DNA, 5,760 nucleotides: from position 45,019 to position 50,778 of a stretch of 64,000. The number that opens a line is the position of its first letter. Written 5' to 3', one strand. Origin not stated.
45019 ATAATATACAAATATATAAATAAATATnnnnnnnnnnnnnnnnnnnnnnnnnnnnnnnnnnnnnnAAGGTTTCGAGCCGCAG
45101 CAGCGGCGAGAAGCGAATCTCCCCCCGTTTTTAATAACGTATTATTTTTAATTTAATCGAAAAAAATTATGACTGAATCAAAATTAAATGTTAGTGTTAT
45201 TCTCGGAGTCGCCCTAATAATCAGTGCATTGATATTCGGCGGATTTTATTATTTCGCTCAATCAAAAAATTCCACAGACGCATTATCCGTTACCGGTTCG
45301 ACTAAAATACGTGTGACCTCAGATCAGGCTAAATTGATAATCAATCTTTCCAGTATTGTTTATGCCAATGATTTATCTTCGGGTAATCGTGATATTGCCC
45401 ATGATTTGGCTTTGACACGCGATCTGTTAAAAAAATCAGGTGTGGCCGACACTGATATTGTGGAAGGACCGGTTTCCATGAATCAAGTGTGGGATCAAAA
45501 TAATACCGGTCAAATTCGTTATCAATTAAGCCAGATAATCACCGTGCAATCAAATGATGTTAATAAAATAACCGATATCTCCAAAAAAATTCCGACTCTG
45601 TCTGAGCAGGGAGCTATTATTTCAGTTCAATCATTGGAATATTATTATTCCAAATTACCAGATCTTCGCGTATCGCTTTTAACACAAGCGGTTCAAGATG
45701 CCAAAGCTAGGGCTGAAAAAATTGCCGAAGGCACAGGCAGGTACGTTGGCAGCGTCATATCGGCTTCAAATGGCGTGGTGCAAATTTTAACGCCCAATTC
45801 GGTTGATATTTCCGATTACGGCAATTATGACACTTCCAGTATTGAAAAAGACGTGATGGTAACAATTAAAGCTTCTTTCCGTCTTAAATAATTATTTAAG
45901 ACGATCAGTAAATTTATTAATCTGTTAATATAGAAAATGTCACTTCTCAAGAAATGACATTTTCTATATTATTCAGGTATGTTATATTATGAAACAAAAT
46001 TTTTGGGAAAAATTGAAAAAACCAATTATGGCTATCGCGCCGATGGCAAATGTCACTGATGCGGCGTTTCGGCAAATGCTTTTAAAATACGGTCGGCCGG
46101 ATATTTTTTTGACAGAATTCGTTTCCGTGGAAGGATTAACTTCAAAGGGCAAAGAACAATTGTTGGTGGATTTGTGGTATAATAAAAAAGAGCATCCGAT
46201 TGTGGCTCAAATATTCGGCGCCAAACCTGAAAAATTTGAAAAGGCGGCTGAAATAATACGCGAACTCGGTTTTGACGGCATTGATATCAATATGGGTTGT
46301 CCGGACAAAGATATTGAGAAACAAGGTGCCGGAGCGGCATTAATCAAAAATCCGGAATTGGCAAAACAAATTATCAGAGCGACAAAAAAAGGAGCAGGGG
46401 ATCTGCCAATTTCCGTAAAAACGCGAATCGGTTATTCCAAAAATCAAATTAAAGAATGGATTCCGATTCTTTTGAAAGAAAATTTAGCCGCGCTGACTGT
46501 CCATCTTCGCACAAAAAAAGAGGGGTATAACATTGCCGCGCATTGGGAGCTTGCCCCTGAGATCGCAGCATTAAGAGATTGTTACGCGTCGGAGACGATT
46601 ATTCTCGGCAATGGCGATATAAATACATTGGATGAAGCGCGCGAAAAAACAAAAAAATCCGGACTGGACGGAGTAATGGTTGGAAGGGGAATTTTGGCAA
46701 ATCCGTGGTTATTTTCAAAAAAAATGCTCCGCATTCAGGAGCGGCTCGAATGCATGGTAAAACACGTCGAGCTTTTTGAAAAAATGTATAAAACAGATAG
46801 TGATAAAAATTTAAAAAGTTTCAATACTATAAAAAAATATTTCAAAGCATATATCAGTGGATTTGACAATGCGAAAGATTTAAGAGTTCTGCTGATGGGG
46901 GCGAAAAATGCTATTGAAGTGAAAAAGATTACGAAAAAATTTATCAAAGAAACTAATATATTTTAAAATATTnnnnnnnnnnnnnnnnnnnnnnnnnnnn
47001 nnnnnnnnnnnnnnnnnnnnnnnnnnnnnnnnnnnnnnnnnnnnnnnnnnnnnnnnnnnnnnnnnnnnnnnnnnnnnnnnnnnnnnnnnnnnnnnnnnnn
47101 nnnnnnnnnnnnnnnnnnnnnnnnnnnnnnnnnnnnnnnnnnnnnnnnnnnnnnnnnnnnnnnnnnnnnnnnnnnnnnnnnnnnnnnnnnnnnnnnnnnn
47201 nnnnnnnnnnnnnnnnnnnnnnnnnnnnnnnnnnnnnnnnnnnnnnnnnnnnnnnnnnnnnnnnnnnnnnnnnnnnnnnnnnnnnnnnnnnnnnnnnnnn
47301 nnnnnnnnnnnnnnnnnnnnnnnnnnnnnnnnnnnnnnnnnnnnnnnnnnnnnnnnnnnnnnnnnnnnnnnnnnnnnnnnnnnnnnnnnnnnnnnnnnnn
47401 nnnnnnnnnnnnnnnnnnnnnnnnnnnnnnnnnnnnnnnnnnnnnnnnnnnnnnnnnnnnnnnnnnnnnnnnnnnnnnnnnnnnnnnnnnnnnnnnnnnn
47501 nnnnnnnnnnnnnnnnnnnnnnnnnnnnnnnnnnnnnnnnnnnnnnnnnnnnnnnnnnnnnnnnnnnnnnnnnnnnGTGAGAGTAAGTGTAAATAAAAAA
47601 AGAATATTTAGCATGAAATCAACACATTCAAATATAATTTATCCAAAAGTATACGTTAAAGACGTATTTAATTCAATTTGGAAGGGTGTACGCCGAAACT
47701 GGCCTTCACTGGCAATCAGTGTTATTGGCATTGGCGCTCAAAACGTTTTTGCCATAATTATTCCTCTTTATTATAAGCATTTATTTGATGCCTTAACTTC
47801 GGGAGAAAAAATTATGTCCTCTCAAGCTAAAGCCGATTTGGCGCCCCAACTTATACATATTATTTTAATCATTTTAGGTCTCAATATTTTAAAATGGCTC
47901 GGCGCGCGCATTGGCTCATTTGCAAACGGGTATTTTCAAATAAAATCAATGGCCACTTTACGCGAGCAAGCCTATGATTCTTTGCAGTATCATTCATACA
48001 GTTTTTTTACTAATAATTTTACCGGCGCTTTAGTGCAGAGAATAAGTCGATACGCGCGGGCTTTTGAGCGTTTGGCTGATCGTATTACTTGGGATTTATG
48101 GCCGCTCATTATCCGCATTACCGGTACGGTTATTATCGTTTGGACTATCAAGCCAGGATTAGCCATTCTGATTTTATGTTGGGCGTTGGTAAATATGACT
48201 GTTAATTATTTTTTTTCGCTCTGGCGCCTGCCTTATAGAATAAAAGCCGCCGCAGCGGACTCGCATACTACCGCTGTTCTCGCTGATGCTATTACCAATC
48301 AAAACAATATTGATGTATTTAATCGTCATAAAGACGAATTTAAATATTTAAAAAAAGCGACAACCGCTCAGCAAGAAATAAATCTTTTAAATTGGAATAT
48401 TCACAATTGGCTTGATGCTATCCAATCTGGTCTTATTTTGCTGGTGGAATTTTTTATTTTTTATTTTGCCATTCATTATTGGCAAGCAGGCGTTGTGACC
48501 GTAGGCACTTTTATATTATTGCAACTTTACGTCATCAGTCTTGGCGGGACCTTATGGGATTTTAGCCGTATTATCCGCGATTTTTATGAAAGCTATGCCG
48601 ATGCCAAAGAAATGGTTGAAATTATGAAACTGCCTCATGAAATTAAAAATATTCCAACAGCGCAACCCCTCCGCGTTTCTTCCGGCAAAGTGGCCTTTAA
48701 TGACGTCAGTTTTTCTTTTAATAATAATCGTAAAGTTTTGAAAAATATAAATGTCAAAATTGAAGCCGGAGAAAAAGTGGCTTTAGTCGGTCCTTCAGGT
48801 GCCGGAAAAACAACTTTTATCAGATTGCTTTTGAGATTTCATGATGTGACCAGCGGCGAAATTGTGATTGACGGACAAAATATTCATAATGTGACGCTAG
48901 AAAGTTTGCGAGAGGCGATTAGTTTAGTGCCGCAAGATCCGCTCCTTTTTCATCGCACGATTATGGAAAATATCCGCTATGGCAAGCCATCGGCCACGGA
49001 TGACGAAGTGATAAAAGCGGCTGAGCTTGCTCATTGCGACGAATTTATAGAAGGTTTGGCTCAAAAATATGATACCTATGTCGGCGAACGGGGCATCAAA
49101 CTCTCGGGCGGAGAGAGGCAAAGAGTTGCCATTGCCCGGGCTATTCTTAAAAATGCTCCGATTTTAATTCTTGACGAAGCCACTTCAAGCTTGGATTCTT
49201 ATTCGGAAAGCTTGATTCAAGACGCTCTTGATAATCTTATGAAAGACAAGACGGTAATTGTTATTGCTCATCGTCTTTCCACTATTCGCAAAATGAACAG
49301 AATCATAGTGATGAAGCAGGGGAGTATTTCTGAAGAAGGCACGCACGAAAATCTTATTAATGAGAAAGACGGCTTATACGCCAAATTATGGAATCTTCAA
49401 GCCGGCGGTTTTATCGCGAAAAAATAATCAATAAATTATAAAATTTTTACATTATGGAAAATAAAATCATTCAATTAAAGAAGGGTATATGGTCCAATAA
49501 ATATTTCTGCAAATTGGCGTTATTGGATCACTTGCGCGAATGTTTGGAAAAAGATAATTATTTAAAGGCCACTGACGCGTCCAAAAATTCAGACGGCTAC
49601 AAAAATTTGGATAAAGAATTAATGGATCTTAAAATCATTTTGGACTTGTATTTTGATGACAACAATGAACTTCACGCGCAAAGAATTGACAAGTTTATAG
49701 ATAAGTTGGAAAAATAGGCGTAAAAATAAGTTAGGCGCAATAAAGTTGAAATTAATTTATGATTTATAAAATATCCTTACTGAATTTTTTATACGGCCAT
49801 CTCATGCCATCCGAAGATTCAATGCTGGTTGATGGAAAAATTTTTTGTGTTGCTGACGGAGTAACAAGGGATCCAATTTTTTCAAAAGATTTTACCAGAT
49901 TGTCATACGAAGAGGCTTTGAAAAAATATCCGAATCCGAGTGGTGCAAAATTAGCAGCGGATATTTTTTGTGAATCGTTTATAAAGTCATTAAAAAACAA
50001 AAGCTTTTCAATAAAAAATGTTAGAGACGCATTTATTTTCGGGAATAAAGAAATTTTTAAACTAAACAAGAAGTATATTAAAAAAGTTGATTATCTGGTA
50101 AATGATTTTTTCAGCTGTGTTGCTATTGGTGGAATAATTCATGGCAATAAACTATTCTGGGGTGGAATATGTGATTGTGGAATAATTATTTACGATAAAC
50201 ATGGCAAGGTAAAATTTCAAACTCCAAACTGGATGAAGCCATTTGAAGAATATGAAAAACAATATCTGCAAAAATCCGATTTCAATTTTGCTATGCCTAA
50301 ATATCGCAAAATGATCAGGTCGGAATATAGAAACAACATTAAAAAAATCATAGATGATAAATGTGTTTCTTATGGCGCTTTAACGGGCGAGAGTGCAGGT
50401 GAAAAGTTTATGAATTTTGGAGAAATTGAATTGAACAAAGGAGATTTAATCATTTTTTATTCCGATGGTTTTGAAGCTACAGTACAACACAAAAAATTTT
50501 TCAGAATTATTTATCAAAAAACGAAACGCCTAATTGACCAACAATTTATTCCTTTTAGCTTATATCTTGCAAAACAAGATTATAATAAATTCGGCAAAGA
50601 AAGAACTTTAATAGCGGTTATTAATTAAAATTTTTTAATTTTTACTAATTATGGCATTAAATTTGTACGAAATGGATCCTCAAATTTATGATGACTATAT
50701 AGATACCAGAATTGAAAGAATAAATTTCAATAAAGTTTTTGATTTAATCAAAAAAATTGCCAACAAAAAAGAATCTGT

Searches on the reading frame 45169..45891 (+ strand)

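Call 53: search_protein_families(library=pfam, proteins=[window:45169-45891:+])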
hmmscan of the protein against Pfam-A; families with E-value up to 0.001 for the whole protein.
window:45169-45891:+ (240 aa): 1 family
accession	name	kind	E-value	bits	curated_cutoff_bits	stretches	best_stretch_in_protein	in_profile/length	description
PF04402.19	SIMPL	-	2.8e-22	80.4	25.2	1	39-201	1-160/205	Protein of unknown function (DUF541)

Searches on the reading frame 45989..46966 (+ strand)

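Call 53: search_protein_families(library=pfam, proteins=[window:45989-46966:+])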
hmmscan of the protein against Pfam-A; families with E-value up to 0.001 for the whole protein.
window:45989-46966:+ (325 aa): 1 family
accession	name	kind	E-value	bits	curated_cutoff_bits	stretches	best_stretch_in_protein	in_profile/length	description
PF01207.24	Dus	-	1.2e-62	212.2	20.4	1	16-320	2-308/311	Dihydrouridine synthase (Dus)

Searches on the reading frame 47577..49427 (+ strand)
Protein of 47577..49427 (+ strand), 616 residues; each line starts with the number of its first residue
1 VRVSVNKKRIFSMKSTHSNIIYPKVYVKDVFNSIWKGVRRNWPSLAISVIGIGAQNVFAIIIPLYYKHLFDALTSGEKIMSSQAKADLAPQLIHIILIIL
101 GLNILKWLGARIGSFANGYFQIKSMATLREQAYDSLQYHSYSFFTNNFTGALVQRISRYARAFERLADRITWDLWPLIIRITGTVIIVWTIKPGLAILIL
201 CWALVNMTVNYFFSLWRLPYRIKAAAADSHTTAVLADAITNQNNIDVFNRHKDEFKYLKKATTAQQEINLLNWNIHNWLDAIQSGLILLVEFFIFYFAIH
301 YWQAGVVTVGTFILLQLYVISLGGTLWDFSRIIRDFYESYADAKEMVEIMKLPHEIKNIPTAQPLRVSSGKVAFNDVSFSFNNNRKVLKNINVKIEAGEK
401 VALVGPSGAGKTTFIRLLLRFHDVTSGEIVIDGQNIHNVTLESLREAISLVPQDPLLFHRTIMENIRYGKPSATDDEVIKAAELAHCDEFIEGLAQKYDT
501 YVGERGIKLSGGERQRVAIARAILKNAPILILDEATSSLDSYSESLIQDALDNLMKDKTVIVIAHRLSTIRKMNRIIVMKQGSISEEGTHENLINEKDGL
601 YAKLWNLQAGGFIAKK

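Call 53: search_protein_families(library=pfam, proteins=[window:47577-49427:+])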
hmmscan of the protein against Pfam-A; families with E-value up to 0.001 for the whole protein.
window:47577-49427:+ (616 aa): 6 families
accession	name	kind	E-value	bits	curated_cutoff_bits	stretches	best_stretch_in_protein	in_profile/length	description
PF00005.33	ABC_tran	-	1.3e-35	123.4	25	1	388-537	1-137/137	ABC transporter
PF00664.28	ABC_membrane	-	1.1e-27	97.9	28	1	47-324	3-272/274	ABC transporter transmembrane region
PF02463.25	SMC_N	-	3.5e-10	40.1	40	1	427-581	109-213/220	RecF/RecN/SMC N terminal domain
PF13401.12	AAA_22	-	0.00023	21.9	27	1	401-543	8-97/130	AAA domain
PF13304.12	AAA_21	-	0.00064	20.3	27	0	402-434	3-38/304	AAA domain, putative AbiEii toxin, Type IV TA system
PF13191.12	AAA_16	-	0.00077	20.4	32.6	0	398-556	24-161/167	AAA ATPase domain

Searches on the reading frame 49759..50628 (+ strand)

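Call 53: search_protein_families(library=pfam, proteins=[window:49759-50628:+])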
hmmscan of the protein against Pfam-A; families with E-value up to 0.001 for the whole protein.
window:49759-50628:+ (289 aa): 1 family
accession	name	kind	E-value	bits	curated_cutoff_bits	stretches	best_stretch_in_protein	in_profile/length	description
PF13672.11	PP2C_2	-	0.00019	21.5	24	0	62-255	38-191/209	Protein phosphatase 2C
